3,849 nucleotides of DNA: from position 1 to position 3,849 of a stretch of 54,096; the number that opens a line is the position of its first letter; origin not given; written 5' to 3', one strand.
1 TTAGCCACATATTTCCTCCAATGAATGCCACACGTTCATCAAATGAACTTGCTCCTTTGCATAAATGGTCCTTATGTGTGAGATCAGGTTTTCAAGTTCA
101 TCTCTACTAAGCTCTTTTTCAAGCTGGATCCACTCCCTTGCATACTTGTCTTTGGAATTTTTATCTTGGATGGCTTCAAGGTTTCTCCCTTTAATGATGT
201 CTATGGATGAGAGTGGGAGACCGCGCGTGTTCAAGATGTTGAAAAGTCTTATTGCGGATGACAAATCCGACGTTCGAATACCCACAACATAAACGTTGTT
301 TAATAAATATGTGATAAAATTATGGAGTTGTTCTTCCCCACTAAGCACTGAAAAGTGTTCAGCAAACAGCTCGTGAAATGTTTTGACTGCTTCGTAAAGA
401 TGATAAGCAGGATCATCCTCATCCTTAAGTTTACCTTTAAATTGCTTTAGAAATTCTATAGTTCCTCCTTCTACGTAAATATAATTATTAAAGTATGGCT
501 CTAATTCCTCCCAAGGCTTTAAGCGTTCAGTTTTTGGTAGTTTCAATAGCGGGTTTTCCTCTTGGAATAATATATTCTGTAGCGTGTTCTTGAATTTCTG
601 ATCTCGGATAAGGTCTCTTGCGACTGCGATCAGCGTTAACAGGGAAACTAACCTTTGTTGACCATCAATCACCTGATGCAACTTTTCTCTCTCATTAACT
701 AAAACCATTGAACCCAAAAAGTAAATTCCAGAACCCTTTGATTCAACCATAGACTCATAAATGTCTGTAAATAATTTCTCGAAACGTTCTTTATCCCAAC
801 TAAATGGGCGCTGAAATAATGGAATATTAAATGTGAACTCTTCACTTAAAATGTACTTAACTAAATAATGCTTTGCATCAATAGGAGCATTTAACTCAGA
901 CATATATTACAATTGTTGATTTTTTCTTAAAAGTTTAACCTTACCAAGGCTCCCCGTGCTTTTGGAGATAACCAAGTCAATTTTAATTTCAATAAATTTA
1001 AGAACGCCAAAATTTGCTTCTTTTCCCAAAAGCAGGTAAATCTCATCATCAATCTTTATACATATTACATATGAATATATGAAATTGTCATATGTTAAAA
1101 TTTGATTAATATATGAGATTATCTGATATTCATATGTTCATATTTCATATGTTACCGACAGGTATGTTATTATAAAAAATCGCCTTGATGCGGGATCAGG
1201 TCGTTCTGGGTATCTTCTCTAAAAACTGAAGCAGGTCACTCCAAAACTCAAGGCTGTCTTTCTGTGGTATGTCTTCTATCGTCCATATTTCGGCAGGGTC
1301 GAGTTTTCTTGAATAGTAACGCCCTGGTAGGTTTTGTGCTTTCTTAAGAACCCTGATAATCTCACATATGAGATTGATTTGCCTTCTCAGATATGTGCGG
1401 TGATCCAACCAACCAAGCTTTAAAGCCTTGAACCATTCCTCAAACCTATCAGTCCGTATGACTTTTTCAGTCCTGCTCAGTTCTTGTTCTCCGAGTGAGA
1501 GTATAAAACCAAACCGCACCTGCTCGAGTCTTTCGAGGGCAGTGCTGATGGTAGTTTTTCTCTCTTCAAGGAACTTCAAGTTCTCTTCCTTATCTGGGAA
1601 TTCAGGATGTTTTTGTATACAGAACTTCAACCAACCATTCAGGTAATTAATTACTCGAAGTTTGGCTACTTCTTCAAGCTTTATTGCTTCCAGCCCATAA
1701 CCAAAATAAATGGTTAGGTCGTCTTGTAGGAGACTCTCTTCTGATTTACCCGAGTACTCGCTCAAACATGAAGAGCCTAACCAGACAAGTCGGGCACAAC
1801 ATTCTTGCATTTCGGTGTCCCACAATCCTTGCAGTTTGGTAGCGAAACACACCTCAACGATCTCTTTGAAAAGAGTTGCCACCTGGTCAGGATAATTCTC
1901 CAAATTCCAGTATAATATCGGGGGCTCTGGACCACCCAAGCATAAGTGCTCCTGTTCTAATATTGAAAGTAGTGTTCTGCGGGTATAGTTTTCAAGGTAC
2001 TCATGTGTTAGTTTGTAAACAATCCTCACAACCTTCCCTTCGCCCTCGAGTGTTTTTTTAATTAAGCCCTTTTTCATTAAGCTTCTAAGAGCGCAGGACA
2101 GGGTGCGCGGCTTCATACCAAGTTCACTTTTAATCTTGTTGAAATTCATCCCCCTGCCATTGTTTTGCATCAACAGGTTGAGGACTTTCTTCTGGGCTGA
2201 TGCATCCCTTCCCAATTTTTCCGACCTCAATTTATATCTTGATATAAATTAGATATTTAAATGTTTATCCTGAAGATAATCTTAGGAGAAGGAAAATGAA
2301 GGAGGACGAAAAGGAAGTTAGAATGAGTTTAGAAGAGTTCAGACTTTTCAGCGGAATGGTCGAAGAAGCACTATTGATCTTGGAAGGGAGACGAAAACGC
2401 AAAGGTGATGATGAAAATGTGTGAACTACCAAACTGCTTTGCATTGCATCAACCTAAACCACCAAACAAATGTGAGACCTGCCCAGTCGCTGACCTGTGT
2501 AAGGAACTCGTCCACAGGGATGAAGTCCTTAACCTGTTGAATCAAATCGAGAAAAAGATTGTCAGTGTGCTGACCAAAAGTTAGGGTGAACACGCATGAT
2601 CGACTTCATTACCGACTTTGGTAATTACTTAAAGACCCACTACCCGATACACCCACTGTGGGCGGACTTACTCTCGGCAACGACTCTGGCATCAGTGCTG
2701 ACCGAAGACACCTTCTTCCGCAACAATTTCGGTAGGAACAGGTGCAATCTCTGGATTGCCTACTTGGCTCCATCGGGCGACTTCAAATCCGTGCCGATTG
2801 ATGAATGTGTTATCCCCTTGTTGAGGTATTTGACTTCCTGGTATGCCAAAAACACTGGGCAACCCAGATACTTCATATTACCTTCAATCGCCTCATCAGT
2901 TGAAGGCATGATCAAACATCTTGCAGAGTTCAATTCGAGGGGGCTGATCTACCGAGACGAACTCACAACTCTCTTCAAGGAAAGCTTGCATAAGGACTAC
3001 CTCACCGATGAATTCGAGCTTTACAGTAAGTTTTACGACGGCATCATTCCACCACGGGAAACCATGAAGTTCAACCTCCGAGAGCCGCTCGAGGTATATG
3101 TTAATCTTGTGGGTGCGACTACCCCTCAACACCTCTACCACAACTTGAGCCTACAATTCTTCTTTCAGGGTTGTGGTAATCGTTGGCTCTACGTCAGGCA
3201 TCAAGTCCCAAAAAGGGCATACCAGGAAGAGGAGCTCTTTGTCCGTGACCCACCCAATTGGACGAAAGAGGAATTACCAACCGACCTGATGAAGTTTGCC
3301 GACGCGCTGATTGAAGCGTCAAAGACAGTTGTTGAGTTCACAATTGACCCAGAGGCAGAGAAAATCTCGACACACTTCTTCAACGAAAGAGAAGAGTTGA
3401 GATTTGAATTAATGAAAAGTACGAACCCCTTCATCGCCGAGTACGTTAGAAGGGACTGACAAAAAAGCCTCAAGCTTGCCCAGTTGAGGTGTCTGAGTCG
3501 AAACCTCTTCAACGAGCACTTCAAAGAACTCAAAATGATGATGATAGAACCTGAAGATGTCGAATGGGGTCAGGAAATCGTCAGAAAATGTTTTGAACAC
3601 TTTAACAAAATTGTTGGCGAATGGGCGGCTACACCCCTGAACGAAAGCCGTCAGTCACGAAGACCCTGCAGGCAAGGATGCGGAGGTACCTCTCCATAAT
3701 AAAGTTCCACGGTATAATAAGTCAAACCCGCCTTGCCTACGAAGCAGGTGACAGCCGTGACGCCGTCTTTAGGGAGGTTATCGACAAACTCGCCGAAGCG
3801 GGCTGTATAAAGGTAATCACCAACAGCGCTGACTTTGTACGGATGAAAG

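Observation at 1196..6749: Translationally coupled cassette of orphan genes with mobile-element hallmarks, wedged between two low-GC defence genes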

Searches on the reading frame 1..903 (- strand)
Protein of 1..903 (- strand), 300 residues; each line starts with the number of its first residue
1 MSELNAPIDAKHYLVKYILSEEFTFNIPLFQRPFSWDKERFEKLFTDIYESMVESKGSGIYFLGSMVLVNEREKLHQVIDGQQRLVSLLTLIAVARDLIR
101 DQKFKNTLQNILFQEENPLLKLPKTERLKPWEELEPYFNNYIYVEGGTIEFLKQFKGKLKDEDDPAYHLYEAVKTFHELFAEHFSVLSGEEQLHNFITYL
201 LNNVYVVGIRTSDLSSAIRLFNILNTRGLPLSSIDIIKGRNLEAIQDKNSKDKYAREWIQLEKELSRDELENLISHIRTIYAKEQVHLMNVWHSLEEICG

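Call 3: search_protein_families(library=pfam, max_evalue=0.1, proteins=[window:1-903:-])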
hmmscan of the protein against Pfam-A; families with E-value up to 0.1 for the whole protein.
window:1-903:- (300 aa): 1 family
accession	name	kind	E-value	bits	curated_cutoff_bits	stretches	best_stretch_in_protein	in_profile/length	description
PF03235.19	GmrSD_N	-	9.7e-31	107.9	33.2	1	17-239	3-196/199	GmrSD restriction endonuclease, N-terminal domain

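Call 60: search_protein_families(library=padloc, max_evalue=0.01, proteins=[window:1-903:-])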
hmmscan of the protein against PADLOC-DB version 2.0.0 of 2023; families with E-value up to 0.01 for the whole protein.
window:1-903:- (300 aa): 36 families (the best 25 are shown)
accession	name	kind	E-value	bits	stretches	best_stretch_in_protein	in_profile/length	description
PDLC02694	Orf5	-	4.3e-50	169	1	9-287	2-288/574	Orf5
PDLC02686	Orf5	-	5.7e-42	141.9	1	15-288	10-284/566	Orf5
PDLC04155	HEC-06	-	1.3e-38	130.8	1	8-277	5-271/562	-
PDLC04154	HEC-06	-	2.4e-34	117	1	8-278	7-281/569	-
PDLC04157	HEC-06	-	2e-33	113.8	1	13-281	12-272/558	-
PDLC02690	Orf5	-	3.3e-32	110.1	1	18-282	3-253/531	Orf5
PDLC02687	Orf5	-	5.3e-30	102.7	1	15-275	8-272/543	Orf5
PDLC02693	Orf5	-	1e-26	92.1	1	19-283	3-254/543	Orf5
PDLC02695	Orf5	-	3.4e-26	89.8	1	8-267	3-280/601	Orf5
PDLC02700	Orf5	-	6.9e-23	79.2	1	24-260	11-240/555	Orf5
PDLC02701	Orf5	-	6.8e-22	75.7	1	17-283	12-292/596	Orf5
PDLC02698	Orf5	-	9.8e-20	68.8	2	10-105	5-99/573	Orf5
PDLC02692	Orf5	-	1.2e-19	68.5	1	22-283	5-247/558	Orf5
PDLC02691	Orf5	-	1.4e-19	68.2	1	21-269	17-278/579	Orf5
PDLC02786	SspE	-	3.7e-19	66.5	2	15-110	14-120/766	SspE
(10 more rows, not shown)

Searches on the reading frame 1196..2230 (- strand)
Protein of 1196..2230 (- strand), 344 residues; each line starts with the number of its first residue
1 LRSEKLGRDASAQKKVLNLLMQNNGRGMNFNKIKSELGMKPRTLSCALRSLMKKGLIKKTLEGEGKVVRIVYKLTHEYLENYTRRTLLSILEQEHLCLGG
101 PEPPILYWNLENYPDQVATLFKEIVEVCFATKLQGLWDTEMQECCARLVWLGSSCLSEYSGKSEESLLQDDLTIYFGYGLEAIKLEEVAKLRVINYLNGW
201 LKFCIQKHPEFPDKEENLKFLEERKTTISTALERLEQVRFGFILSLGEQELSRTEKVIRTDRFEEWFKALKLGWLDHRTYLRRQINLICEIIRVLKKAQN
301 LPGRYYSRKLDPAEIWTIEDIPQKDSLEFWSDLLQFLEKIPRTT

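Call 3: search_protein_families(library=pfam, max_evalue=0.1, proteins=[window:1196-2230:-])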
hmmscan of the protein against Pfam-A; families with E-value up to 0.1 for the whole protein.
window:1196-2230:- (344 aa): 13 families
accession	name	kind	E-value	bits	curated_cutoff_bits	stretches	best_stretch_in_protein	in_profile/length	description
PF08784.17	RPA_C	-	0.00016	22.8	22.6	1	11-60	51-102/106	Replication protein A C terminal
PF13601.12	HTH_34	-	0.00025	21.5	27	1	16-83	5-70/80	Winged helix DNA-binding domain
PF17007.11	HTH_micro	-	0.00061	19.2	27.3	1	15-92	95-172/454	HTH-like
PF01047.28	MarR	-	0.00084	19.6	24.6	1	17-60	9-50/59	MarR family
PF12802.13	MarR_2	-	0.0014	19.2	27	1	13-63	7-56/61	MarR family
PF14394.12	DUF4423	-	0.0043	17.3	30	0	20-80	29-89/165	Domain of unknown function (DUF4423)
PF01022.26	HTH_5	-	0.0093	16.3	22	0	14-59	5-47/47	Bacterial regulatory protein, arsR family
PF24034.1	DUF7343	-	0.011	16.1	27.6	1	11-69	3-60/62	Domain of unknown function (DUF7343)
PF13412.12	HTH_24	-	0.016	15.2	21.9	1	13-58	5-48/48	Winged helix-turn-helix DNA-binding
PF13730.12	HTH_36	-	0.022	15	25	0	14-57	8-55/55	Helix-turn-helix domain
PF01978.25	TrmB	-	0.031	14.6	25.6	0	26-63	21-58/68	Sugar-specific transcriptional regulator TrmB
PF01726.22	LexA_DNA_bind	-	0.059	13.6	23.7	0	11-59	6-58/65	LexA DNA binding domain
PF03965.22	Penicillinase_R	-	0.074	13.8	22.6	0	13-64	5-58/115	Penicillinase repressor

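Call 7: search_protein_families(library=phrogs, max_evalue=0.01, proteins=[window:1196-2230:-])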
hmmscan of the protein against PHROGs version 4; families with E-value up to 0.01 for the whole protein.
window:1196-2230:- (344 aa): 5 families
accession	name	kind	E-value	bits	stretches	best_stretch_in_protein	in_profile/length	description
phrog_3502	-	unknown function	1.5e-06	29.3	1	13-62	53-106/131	-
phrog_1687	-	transcription regulation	0.00046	21.2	1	9-69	64-122/162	MarR family transcrition regulator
phrog_5978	-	unknown function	0.0015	18.7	1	6-68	291-352/364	-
phrog_1368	-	transcription regulation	0.0061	17.3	0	15-64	15-64/101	transcriptional regulator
phrog_678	-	DNA, RNA and nucleotide metabolism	0.007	17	0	32-77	90-137/346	replication initiation O-like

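Call 60: search_protein_families(library=padloc, max_evalue=0.01, proteins=[window:1196-2230:-])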
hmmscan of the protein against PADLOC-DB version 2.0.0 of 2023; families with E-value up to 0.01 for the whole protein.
window:1196-2230:- (344 aa): 12 families
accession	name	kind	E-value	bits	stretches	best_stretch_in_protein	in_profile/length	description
PDLC01438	Csa3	-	9.8e-05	20.5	1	11-85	148-212/305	"CAS-I,CAS-II,CAS-III,CAS-IV,CAS-V,CAS-VI; associated_signaling"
PDLC01853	CARF3--CARF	-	9.9e-05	20.1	1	11-64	138-191/209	-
PDLC01866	CARF3--CARF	-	0.00019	19.5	1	11-70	139-196/207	-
PDLC01434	CasR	-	0.00029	18.8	1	11-64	128-178/191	"CAS-I,CAS-II,CAS-III,CAS-IV,CAS-V,CAS-VI; associated_signaling"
PDLC01268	CasR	-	0.00057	17.9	1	11-66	124-173/179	"CAS-I,CAS-II,CAS-III,CAS-IV,CAS-V,CAS-VI; associated_signaling"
PDLC01872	CARF3--CARF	-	0.0015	16.3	1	9-68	138-197/209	-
PDLC01858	CARF3--CARF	-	0.0016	16.4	1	13-63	146-193/204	-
PDLC01720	Csa3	-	0.0017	16.9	0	18-80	32-100/118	Csa3_1_CAS-I-II-III-IV-V-VI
PDLC03963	SoFic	-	0.0017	15.8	1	6-70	288-350/361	-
PDLC04984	PDC-S27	-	0.0021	15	1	9-83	249-323/474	-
PDLC04368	PDC-M05A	-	0.0033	15.3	1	11-67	13-69/201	-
PDLC01879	CARF3--CARF_TM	-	0.0034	15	1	15-76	160-211/222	-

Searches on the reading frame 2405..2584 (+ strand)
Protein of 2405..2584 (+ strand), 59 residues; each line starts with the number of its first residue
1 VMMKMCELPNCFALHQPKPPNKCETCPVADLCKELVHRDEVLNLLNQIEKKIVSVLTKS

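Call 3: search_protein_families(library=pfam, max_evalue=0.1, proteins=[window:2405-2584:+])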
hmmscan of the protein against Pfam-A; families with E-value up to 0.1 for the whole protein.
window:2405-2584:+ (59 aa): 1 family
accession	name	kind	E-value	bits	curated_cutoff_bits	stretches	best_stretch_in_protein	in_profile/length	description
PF10576.14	EndIII_4Fe-2S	-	0.0014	19.3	20.5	1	22-32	7-17/17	Iron-sulfur binding domain of endonuclease III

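Call 7: search_protein_families(library=phrogs, max_evalue=0.01, proteins=[window:2405-2584:+])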
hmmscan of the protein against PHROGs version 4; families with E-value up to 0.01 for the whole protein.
window:2405-2584:+ (59 aa): 0 families

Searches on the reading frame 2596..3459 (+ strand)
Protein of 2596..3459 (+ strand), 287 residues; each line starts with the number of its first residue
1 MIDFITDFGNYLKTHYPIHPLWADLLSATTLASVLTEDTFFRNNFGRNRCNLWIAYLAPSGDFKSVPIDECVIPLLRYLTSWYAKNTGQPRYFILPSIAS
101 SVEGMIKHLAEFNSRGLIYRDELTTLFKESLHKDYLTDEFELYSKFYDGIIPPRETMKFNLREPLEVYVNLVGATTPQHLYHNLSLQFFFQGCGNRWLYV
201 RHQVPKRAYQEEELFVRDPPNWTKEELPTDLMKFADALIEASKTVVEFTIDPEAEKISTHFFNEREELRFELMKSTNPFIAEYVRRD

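Call 3: search_protein_families(library=pfam, max_evalue=0.1, proteins=[window:2596-3459:+])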
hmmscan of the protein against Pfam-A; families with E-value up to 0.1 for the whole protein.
window:2596-3459:+ (287 aa): 1 family
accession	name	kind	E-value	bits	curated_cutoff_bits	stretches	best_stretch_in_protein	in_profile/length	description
PF13148.11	DUF3987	-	6.5e-09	35.9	27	1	101-267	131-298/364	Protein of unknown function (DUF3987)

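Call 7: search_protein_families(library=phrogs, max_evalue=0.01, proteins=[window:2596-3459:+])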
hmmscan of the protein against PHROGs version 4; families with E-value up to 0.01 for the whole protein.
window:2596-3459:+ (287 aa): 2 families
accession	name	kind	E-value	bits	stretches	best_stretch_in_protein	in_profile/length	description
phrog_10514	-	DNA, RNA and nucleotide metabolism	2.2e-07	30.5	1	3-211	342-545/750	DNA primase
phrog_3022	-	DNA, RNA and nucleotide metabolism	0.0016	18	1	46-267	404-624/788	DNA primase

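Call 41: search_protein_representatives(protein=window:2596-3459:+)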
Query: 287 residues. Proteins with E-value up to 0.001 (for the whole library): 218; up to 1e-10: 115; up to 1e-30: 17. The best 150 are listed.
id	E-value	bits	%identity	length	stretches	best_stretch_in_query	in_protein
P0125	4.1e-196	666.4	100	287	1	1-287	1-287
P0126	1.1e-92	326.9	58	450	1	2-287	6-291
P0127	4.6e-73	262.5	50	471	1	3-287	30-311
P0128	1.2e-51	192.2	62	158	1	2-154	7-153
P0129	6.7e-48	179.9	42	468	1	3-286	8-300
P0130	1.0e-46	176.0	44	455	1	3-264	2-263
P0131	1.7e-43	165.4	39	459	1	4-272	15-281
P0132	1.8e-42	162.1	40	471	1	3-272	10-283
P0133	5.4e-41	157.2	42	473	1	2-263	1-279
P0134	9.7e-35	136.7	42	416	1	3-204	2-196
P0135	2.2e-34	135.6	37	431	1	29-287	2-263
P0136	4.1e-34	134.7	41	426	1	3-201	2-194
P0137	1.2e-33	133.1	40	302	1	2-240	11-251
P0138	5.2e-33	131.0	43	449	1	4-240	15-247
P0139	6.8e-33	130.7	40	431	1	4-202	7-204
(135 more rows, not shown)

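Call 43: find_encoding_contigs(protein=P0126, flank=10000, max_places=3)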
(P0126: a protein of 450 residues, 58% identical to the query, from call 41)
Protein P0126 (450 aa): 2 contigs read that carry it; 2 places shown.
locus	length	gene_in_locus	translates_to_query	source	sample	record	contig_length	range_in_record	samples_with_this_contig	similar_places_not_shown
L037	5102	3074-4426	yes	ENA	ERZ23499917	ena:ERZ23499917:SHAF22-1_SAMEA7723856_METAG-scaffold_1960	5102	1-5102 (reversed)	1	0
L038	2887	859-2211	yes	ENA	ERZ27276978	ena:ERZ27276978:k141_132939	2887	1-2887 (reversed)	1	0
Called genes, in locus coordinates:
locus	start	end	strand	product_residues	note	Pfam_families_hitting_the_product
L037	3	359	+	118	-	?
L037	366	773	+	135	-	-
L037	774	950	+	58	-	-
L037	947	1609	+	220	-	-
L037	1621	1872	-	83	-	-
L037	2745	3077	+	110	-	-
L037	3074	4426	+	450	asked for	PF13148:DUF3987 (weak)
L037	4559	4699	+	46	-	-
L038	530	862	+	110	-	-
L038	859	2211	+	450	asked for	PF13148:DUF3987 (weak)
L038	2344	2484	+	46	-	-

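Call 60: search_protein_families(library=padloc, max_evalue=0.01, proteins=[window:2596-3459:+])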
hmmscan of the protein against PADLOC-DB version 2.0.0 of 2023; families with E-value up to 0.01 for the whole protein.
window:2596-3459:+ (287 aa): 0 families

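Call 105: search_dna_similar(query=P0126, collection=phages, mode=protein, max_evalue=0.001, max_rows=15)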
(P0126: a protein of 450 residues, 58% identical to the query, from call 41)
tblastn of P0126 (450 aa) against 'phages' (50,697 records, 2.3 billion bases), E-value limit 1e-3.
No match.

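Call 106: search_dna_similar(query=P0126, collection=plasmids, mode=protein, max_evalue=0.001, max_rows=15)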
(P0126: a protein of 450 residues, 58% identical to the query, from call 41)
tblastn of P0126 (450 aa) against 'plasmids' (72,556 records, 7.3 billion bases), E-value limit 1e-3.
No match.

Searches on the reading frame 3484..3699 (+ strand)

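Call 3: search_protein_families(library=pfam, max_evalue=0.1, proteins=[window:3484-3699:+])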
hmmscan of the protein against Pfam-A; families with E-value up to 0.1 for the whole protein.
window:3484-3699:+ (71 aa): 1 family
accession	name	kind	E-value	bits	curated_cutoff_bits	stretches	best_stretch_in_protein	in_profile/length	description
PF10664.14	NdhM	-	0.075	13.8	27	1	11-54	22-65/107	Cyanobacterial and plastid NDH-1 subunit M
